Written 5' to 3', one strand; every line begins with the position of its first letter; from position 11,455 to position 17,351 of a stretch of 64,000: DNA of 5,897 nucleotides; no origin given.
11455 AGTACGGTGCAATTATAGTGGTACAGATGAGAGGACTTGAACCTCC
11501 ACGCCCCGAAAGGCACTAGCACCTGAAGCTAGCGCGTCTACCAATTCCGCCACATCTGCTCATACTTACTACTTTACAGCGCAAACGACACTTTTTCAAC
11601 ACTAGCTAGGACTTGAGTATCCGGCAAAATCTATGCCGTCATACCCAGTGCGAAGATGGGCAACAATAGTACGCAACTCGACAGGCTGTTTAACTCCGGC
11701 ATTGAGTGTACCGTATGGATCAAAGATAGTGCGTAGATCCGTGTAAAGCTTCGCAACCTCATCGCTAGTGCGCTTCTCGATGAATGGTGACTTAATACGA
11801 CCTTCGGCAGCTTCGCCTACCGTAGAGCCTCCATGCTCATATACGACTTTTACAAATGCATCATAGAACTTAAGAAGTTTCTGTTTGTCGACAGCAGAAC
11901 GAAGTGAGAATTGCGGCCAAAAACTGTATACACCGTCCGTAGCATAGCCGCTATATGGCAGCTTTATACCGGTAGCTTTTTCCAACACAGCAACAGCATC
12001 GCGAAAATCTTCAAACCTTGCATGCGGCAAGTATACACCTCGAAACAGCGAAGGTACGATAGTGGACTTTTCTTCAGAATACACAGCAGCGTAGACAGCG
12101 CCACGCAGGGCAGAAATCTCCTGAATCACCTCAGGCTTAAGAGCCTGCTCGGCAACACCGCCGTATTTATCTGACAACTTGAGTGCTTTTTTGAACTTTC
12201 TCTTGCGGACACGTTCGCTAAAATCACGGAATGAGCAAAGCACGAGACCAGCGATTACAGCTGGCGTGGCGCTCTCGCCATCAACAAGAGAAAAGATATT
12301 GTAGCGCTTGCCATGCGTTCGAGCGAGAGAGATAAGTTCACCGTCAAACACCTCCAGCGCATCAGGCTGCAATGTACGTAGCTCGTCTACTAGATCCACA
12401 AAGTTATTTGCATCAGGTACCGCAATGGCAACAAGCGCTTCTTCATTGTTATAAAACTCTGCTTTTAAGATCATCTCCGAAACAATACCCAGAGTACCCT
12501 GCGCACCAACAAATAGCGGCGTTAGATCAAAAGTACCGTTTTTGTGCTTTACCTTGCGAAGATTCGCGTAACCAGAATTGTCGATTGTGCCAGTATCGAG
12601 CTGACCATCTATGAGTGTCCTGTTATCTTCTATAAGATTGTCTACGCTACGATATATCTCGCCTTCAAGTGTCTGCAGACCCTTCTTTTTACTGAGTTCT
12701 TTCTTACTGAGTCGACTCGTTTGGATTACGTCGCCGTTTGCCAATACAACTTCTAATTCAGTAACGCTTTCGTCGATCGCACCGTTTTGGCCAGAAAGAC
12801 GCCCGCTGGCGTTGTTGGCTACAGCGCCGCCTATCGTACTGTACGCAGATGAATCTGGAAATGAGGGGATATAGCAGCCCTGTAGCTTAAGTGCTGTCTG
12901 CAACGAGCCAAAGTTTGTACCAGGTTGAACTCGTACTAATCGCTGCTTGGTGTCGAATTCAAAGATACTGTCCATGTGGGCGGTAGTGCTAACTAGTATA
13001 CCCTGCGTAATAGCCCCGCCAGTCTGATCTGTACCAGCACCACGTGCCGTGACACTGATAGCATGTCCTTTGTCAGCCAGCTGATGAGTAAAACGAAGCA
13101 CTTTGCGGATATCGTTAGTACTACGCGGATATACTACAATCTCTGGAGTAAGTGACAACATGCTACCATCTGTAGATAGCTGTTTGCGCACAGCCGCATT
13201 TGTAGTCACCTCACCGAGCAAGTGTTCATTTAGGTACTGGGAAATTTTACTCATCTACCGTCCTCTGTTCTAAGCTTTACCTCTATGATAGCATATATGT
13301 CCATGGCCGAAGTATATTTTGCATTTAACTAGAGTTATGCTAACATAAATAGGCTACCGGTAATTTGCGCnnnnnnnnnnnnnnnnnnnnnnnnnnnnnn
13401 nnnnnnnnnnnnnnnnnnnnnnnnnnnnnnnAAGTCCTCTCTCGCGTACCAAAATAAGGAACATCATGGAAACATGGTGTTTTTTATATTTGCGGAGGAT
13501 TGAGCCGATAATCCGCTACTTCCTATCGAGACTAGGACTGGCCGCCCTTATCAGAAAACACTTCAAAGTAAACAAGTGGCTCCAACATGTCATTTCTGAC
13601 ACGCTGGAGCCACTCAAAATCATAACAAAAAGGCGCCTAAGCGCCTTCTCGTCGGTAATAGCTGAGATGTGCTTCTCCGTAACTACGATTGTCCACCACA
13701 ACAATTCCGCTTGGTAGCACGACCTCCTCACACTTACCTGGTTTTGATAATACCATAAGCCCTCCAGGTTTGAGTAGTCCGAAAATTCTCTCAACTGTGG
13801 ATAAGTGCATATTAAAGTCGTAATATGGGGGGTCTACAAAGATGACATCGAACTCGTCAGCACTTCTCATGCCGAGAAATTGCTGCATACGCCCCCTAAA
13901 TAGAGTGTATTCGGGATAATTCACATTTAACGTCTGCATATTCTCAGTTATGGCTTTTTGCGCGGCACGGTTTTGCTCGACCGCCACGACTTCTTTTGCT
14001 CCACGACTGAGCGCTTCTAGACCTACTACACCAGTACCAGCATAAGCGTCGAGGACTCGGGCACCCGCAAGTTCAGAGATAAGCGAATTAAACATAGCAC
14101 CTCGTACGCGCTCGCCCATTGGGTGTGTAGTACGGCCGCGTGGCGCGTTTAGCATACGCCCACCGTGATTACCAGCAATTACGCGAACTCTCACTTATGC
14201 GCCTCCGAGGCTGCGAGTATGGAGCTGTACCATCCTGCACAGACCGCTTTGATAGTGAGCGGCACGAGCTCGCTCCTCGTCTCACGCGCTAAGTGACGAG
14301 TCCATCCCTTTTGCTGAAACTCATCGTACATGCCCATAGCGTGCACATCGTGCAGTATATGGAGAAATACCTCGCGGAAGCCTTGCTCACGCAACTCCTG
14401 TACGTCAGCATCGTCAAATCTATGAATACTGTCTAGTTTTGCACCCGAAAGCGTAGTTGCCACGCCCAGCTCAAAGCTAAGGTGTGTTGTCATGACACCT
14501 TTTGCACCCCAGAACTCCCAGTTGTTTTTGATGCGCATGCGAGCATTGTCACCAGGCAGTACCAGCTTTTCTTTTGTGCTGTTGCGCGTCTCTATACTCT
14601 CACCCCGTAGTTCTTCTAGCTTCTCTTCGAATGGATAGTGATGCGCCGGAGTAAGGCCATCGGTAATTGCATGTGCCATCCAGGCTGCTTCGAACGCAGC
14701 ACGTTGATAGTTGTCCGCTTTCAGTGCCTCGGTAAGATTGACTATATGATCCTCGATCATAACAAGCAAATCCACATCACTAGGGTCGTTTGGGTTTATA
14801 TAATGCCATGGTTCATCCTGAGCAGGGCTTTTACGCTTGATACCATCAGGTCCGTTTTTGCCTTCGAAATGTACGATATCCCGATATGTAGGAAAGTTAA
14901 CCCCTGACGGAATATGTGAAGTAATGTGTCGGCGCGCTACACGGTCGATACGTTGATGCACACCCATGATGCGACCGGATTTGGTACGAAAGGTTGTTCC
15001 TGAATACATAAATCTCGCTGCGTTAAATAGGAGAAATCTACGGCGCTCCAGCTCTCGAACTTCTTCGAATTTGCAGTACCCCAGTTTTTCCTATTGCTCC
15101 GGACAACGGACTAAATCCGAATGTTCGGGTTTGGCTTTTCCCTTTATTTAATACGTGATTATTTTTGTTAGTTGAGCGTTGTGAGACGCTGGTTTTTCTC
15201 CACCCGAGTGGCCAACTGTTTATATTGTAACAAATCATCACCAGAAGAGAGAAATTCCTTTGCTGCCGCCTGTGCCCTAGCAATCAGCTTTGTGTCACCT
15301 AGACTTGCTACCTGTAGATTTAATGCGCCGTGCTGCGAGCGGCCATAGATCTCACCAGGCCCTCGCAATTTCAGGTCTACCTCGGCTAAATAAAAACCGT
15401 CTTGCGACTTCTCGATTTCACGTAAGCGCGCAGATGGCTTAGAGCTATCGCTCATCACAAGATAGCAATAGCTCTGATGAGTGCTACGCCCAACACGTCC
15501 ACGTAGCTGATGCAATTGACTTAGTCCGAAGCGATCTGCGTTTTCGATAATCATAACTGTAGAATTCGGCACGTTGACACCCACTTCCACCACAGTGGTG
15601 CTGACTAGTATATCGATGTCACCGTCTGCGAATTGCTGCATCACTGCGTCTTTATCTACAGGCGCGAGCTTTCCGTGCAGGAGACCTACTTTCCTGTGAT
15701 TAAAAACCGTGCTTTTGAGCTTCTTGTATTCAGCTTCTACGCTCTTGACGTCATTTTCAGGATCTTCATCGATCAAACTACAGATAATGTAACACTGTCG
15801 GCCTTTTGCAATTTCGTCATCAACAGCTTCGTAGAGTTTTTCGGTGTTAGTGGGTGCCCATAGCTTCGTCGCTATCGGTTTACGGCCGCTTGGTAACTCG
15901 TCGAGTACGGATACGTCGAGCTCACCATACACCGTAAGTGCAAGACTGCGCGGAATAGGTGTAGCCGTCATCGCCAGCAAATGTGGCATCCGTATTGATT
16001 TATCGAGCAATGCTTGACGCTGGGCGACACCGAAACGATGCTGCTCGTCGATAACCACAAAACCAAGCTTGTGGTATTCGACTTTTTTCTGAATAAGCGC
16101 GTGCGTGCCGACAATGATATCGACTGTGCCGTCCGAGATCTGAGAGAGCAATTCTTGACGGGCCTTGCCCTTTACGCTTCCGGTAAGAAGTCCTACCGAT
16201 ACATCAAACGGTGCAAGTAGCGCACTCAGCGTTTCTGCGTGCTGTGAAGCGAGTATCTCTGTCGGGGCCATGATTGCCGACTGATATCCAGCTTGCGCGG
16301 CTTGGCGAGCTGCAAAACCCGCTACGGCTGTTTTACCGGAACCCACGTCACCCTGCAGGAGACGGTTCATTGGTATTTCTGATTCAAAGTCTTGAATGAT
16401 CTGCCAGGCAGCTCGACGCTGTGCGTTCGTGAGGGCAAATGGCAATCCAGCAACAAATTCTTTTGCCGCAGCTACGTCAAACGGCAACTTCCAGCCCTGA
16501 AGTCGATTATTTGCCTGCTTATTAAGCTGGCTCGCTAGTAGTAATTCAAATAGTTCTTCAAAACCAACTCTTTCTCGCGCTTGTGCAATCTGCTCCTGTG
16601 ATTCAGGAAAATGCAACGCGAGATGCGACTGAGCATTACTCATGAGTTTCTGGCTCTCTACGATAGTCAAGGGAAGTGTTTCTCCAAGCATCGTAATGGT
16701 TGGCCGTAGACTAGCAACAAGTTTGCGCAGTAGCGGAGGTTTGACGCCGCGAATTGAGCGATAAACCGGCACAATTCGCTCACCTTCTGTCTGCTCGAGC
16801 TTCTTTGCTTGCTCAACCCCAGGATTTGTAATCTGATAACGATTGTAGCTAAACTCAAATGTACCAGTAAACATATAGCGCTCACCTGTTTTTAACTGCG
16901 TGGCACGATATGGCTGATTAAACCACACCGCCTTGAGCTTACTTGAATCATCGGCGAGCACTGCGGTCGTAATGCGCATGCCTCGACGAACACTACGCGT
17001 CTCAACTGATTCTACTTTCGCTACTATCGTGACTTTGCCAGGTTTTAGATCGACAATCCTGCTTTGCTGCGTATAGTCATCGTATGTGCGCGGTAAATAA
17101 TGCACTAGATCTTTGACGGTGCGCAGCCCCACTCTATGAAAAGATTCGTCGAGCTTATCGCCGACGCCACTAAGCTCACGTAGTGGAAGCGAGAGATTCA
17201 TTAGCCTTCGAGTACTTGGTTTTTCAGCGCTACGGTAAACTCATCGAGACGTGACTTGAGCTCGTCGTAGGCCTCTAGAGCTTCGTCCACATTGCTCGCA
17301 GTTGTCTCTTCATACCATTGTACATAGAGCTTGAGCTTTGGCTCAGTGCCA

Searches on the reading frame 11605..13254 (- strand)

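Call 68: search_protein_families(library=pfam, proteins=[window:11605-13254:-], max_evalue=0.0001)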
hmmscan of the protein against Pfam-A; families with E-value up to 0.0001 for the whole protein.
window:11605-13254:- (550 aa): 2 families
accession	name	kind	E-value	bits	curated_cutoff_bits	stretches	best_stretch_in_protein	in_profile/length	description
PF01565.28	FAD_binding_4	-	1.7e-32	112.5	26.4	1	37-180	1-139/139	FAD binding domain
PF02913.24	FAD-oxidase_C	-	4e-17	63.2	21.2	1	271-520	4-246/248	FAD linked oxidases, C-terminal domain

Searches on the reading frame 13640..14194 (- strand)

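Call 68: search_protein_families(library=pfam, proteins=[window:13640-14194:-], max_evalue=0.0001)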
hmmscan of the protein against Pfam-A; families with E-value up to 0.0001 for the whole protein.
window:13640-14194:- (185 aa): 4 families
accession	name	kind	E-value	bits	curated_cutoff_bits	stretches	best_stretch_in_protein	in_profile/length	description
PF03602.21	Cons_hypoth95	-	9.1e-45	153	24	1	3-180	1-181/182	Conserved hypothetical protein 95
PF13847.12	Methyltransf_31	-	1.3e-07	31.8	27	1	44-157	4-117/145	Methyltransferase domain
PF05175.20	MTS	-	2.5e-06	27.7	23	1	40-138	28-123/170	Methyltransferase small domain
PF13649.12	Methyltransf_25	-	5.1e-06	27.5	27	1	47-145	1-97/97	Methyltransferase domain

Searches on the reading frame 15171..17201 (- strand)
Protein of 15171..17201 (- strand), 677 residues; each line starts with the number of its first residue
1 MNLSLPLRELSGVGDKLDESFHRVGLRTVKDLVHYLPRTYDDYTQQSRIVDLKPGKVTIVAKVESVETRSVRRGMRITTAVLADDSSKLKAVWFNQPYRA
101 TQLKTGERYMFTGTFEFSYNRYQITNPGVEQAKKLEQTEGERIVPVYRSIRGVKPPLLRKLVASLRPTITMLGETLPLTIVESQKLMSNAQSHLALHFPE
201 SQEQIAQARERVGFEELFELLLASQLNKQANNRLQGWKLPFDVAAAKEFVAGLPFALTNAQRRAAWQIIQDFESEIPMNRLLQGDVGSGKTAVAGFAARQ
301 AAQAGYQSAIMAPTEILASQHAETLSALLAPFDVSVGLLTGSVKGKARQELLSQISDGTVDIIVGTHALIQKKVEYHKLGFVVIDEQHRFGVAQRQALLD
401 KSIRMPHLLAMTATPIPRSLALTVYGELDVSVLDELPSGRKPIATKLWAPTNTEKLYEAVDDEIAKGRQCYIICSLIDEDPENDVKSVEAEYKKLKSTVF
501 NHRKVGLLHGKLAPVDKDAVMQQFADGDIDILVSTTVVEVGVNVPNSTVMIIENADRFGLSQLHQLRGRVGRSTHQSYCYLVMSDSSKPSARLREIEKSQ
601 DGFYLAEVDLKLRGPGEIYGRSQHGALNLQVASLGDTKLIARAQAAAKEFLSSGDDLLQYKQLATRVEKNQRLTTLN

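Call 69: search_protein_families(library=pfam, proteins=[window:15171-17201:-], max_evalue=0.0001)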
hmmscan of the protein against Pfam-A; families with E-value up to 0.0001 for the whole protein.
window:15171-17201:- (677 aa): 7 families
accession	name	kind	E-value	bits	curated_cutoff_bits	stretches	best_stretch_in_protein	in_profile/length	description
PF17191.10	RecG_wedge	-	3.6e-26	92.1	23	1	11-163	6-156/162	RecG wedge domain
PF00270.35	DEAD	-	1.2e-24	87.4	26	1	275-419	14-163/167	DEAD/DEAH box helicase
PF00271.37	Helicase_C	-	1.2e-22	80.7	23.5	1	457-573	7-109/110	Helicase conserved C-terminal domain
PF04851.21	ResIII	-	3.2e-12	47.1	22.5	1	257-415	4-162/164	Type III restriction enzyme, res subunit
PF01336.31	tRNA_anti-codon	-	1.3e-08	35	27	1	57-130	1-73/75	OB-fold nucleic acid binding domain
PF19833.4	RecG_dom3_C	-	1e-07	32.3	26.8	1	600-656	2-60/87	ATP-dependent DNA helicase RecG, domain 3, C-terminal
PF22590.2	Cas3-like_C_2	-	1.7e-05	25.5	27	1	483-574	10-105/106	CRISPR-associated nuclease/helicase Cas3, C-terminal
